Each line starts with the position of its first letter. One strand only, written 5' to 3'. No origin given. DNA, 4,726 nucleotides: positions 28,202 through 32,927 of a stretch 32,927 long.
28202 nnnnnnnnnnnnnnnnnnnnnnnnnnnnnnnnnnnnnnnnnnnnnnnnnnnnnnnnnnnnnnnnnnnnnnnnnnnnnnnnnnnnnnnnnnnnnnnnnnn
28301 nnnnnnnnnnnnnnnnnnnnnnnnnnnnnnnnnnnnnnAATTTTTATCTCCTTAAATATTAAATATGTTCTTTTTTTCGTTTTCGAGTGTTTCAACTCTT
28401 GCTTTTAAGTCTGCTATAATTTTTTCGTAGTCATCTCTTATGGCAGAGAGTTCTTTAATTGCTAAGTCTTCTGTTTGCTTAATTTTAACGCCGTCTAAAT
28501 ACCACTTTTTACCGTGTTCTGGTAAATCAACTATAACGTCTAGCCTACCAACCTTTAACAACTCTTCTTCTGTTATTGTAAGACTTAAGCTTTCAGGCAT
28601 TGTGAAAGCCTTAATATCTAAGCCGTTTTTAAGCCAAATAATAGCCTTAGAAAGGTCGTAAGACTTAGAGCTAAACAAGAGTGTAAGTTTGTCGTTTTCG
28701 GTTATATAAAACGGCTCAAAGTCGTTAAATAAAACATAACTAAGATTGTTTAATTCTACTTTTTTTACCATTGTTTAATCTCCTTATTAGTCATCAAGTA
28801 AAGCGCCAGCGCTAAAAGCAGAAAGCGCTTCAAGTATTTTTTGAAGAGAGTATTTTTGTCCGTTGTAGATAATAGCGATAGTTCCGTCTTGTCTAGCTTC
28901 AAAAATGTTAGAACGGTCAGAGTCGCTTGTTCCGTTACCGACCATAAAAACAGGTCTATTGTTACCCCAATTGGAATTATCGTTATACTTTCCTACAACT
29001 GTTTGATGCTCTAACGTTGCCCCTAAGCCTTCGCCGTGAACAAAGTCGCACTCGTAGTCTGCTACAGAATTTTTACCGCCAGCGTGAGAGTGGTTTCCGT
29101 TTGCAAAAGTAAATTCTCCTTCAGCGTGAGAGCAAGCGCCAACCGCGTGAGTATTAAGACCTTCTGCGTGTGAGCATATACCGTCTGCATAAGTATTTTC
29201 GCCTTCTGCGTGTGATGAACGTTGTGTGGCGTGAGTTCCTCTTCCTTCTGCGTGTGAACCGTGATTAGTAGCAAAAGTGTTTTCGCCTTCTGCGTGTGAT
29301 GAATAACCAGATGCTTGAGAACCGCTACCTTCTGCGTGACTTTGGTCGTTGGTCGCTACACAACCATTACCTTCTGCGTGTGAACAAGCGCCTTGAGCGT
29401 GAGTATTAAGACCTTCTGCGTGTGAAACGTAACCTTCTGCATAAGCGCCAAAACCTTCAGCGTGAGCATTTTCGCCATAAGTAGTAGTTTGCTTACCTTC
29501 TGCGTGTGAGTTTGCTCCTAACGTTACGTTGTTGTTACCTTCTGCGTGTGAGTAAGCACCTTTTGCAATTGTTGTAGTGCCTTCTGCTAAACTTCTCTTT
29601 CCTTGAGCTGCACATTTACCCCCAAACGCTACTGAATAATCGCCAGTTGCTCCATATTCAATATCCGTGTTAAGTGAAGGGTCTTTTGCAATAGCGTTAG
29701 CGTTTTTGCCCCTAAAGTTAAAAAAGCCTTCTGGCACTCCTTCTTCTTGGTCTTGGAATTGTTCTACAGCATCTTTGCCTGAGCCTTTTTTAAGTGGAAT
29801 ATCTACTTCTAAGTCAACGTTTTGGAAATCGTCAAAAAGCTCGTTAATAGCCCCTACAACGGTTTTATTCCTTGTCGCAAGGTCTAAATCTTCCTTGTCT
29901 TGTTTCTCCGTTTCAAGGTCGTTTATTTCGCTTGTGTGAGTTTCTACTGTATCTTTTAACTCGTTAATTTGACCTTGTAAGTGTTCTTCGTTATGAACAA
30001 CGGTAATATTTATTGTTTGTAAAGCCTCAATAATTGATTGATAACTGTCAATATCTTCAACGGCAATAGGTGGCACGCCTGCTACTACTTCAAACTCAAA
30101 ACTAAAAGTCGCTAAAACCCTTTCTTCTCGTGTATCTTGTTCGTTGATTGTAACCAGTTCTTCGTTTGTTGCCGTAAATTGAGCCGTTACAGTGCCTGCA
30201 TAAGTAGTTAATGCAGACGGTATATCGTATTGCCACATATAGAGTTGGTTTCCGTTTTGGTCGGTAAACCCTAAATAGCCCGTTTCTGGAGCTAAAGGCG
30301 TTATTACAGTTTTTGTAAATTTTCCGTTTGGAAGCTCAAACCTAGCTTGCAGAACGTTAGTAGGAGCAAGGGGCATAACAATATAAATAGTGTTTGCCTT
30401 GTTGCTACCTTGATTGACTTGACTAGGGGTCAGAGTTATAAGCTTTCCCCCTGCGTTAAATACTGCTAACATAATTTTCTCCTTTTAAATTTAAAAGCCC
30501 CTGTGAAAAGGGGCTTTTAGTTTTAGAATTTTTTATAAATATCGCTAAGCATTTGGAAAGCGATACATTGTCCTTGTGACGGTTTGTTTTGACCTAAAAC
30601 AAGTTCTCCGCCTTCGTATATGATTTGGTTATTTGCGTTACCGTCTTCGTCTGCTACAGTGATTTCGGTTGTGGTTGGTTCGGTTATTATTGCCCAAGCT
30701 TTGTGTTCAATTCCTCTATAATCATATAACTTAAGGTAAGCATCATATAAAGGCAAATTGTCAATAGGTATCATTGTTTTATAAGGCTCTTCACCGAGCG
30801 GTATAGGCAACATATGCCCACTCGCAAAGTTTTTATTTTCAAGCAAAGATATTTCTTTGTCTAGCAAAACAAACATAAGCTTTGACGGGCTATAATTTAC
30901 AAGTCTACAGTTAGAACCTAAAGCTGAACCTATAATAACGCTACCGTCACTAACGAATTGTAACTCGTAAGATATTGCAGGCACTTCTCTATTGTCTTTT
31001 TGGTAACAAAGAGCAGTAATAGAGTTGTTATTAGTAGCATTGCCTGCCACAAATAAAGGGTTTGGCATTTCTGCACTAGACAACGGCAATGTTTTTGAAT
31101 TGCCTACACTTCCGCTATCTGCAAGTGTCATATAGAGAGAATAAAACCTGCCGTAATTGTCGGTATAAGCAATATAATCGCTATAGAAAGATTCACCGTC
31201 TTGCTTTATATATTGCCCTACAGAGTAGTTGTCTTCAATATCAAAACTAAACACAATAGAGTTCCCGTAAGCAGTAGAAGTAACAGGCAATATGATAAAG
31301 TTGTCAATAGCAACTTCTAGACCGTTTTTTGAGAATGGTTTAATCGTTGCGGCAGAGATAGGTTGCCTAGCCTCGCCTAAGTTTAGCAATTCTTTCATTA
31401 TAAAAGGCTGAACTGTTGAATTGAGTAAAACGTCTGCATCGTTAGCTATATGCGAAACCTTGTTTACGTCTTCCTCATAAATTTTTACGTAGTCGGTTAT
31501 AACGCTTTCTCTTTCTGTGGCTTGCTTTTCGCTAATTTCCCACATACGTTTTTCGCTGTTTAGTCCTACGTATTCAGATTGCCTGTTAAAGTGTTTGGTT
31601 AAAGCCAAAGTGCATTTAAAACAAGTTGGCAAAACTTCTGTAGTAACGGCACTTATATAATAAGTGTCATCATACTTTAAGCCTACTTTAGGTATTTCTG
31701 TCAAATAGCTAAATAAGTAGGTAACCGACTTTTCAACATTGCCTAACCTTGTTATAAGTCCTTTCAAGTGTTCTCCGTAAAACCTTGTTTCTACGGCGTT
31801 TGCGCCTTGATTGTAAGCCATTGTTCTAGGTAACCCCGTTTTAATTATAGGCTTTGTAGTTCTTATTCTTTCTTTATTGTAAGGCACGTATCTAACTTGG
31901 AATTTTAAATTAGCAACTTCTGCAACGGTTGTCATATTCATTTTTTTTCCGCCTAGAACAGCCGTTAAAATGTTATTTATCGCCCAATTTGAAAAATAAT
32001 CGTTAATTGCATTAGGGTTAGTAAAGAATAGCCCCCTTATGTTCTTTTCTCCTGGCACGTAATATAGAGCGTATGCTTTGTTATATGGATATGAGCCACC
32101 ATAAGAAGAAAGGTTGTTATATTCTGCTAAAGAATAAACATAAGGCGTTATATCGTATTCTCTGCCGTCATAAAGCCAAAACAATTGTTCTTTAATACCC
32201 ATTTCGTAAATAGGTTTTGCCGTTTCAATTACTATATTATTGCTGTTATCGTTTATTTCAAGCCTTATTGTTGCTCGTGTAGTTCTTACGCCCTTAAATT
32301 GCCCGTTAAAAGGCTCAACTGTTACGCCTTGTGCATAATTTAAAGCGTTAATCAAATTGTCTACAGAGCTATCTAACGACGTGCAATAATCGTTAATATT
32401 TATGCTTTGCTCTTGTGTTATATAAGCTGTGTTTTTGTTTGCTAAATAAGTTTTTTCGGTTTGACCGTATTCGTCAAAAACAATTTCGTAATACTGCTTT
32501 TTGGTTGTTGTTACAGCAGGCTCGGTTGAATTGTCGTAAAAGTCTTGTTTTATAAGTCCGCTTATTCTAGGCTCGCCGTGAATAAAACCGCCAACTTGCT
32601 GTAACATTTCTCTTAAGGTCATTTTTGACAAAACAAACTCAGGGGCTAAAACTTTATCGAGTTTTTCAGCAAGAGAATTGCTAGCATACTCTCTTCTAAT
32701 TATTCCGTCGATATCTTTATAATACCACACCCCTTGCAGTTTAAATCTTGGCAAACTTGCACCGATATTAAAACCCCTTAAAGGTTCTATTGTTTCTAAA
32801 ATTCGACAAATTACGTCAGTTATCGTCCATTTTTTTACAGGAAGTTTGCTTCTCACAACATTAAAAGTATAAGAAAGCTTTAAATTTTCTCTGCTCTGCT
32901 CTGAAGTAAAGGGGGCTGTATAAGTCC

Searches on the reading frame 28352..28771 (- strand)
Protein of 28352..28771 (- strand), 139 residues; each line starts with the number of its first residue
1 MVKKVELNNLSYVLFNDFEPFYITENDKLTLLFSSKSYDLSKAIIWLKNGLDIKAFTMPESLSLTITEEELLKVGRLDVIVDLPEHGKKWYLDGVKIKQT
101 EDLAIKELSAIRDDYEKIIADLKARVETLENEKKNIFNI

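Call 4: search_protein_families(library=pfam, proteins=[window:28352-28771:-], max_evalue=1)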
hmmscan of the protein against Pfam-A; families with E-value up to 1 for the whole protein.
window:28352-28771:- (139 aa): 1 family
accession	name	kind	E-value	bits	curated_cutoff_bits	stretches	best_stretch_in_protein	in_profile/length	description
PF25764.1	KIF21A_4th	-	0.11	12.6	33.1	1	101-135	45-79/183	KIF21A-like domain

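Call 5: search_protein_families(library=phrogs, proteins=[window:28352-28771:-], max_evalue=1)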
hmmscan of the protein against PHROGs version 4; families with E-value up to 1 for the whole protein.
window:28352-28771:- (139 aa): 5 families
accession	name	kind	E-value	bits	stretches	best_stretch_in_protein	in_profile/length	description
phrog_37588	-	unknown function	0.079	14.3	1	111-135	15-39/79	-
phrog_35333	-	unknown function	0.086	14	1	91-138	6-52/109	-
phrog_22158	-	unknown function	0.18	13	1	105-138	2-31/64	-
phrog_1222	-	unknown function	0.23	12.4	1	44-68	21-45/63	-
phrog_24124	-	unknown function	0.36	11.9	1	97-131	43-77/78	-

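Call 42: search_protein_families(library=padloc, proteins=[window:28352-28771:-], max_evalue=0.1)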
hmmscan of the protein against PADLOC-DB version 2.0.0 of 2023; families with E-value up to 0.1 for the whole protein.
window:28352-28771:- (139 aa): 0 families

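Call 43: search_protein_families(library=ncbifam, proteins=[window:28352-28771:-], max_evalue=0.1)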
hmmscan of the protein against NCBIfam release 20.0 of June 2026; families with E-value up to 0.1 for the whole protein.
window:28352-28771:- (139 aa): 1 family
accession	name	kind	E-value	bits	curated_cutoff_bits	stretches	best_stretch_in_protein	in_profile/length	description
NF007436.0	PRK09982.1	equivalog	0.038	14.2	203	1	29-69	59-102/142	universal stress protein UspD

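Call 105: search_solved_structures(query=A10, max_evalue=5)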
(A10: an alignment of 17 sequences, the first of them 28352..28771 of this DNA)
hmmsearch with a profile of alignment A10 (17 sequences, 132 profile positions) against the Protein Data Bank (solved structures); distinct sequences matched with E-value up to 5: 3.
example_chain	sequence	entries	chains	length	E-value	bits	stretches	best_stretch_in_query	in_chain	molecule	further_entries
7uoo_W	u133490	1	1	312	0.51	13.5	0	28-75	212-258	Ribosome assembly factor MRT4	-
9tlw_A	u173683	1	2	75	1.8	11.7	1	96-130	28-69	Sc-apCC-2-MCL-1-4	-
8cqz_B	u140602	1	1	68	2.4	11.4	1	97-120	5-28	Guided entry of tail-anchored proteins factor 1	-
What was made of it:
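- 28352..28771 (-): 139-aa gene directly upstream of A. Beta-rich N-terminal part plus a C-terminal coiled coil. It is a conserved neighbour of the cassette, probably tail- or fibre-associated or an accessory protein. It does not look like an enzyme. No Pfam, PHROG or PDB hit (calls 4, 5, 105).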

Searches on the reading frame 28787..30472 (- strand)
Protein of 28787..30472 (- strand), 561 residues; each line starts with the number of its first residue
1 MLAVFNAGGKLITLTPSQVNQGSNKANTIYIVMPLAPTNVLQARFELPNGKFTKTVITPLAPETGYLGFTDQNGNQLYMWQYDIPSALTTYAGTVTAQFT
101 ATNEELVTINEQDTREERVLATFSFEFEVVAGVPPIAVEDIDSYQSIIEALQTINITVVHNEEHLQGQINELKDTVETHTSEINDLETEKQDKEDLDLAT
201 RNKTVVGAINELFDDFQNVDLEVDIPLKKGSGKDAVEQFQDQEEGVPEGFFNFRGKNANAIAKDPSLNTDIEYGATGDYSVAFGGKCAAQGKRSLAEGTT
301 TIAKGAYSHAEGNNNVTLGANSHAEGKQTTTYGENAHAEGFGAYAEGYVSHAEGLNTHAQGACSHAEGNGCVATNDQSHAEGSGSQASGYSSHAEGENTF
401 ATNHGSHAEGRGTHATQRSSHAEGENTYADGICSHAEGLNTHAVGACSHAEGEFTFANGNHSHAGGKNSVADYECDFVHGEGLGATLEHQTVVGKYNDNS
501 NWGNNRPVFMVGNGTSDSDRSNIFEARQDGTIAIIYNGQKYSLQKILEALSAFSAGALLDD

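Call 4: search_protein_families(library=pfam, proteins=[window:28787-30472:-], max_evalue=1)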
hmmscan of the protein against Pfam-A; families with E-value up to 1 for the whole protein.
window:28787-30472:- (561 aa): 5 families
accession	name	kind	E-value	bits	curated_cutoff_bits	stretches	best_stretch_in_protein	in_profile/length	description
PF05658.19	YadA_head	-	0.00075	20.2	25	1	275-299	1-25/27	YadA head domain repeat (2 copies)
PF24531.2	ANC1_spectrin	-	0.012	16.4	27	1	136-188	35-83/95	Nuclear anchorage protein 1, spectrin repeat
PF16043.11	DUF4795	-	0.028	14.3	34.8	1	139-203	7-71/208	Domain of unknown function (DUF4795)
PF21918.1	cas_Cpf1_2nd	-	0.036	14.5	27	1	140-239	98-199/225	CRISPR-associated endonuclease Cpf1 REC2 domain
PF06005.17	ZapB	-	0.25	12.3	31.5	1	158-197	16-55/71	Cell division protein ZapB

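Call 5: search_protein_families(library=phrogs, proteins=[window:28787-30472:-], max_evalue=1)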
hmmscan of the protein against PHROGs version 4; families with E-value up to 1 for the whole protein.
window:28787-30472:- (561 aa): 7 families
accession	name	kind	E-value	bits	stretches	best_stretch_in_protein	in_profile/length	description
phrog_25468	-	unknown function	2.6e-33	116.7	3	387-480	87-179/528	-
phrog_20057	-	unknown function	2.3e-12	45.8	1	287-521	534-762/2265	-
phrog_14251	-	unknown function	2.7e-07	30.5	3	344-429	211-293/539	-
phrog_9604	-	tail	0.028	14.6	1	138-232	260-348/481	tail protein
phrog_36832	-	unknown function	0.17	13.1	1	155-201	31-77/128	-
phrog_6492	-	unknown function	0.18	13.4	1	138-190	8-62/85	-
phrog_5927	-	unknown function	0.35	11.9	0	330-372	7-49/71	-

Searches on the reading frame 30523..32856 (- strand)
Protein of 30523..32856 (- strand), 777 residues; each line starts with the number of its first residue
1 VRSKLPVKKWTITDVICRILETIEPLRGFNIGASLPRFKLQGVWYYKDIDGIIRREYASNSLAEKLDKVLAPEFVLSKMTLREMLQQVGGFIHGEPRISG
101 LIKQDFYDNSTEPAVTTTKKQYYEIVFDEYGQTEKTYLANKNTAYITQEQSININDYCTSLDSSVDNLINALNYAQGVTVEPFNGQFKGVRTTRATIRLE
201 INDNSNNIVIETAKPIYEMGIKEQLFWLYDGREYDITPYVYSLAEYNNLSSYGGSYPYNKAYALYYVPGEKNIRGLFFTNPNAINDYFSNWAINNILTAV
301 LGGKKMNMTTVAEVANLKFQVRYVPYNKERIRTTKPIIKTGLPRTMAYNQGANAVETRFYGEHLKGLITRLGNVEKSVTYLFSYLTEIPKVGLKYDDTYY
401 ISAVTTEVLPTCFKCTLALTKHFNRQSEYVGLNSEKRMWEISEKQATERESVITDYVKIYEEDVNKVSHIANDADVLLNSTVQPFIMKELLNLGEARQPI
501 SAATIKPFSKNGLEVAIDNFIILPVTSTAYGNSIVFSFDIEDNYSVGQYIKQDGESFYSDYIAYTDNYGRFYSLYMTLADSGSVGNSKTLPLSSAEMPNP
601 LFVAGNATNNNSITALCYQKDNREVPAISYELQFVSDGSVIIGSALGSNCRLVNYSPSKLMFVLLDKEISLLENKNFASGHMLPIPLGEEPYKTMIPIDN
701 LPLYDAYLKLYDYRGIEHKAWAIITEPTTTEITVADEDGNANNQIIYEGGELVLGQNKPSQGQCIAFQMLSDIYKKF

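Call 4: search_protein_families(library=pfam, proteins=[window:30523-32856:-], max_evalue=1)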
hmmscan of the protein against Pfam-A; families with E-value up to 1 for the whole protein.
window:30523-32856:- (777 aa): 1 family
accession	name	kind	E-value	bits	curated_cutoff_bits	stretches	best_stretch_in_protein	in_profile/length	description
PF07591.16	PT-HINT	-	0.091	13.5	27.7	0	549-591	20-62/137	Pretoxin HINT domain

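Call 5: search_protein_families(library=phrogs, proteins=[window:30523-32856:-], max_evalue=1)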
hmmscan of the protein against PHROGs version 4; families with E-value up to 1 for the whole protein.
window:30523-32856:- (777 aa): 2 families
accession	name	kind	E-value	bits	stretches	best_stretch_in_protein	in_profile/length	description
phrog_29021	-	unknown function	0.013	15.5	1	121-201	18-94/386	-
phrog_30966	-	unknown function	0.46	11.6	1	414-479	51-116/148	-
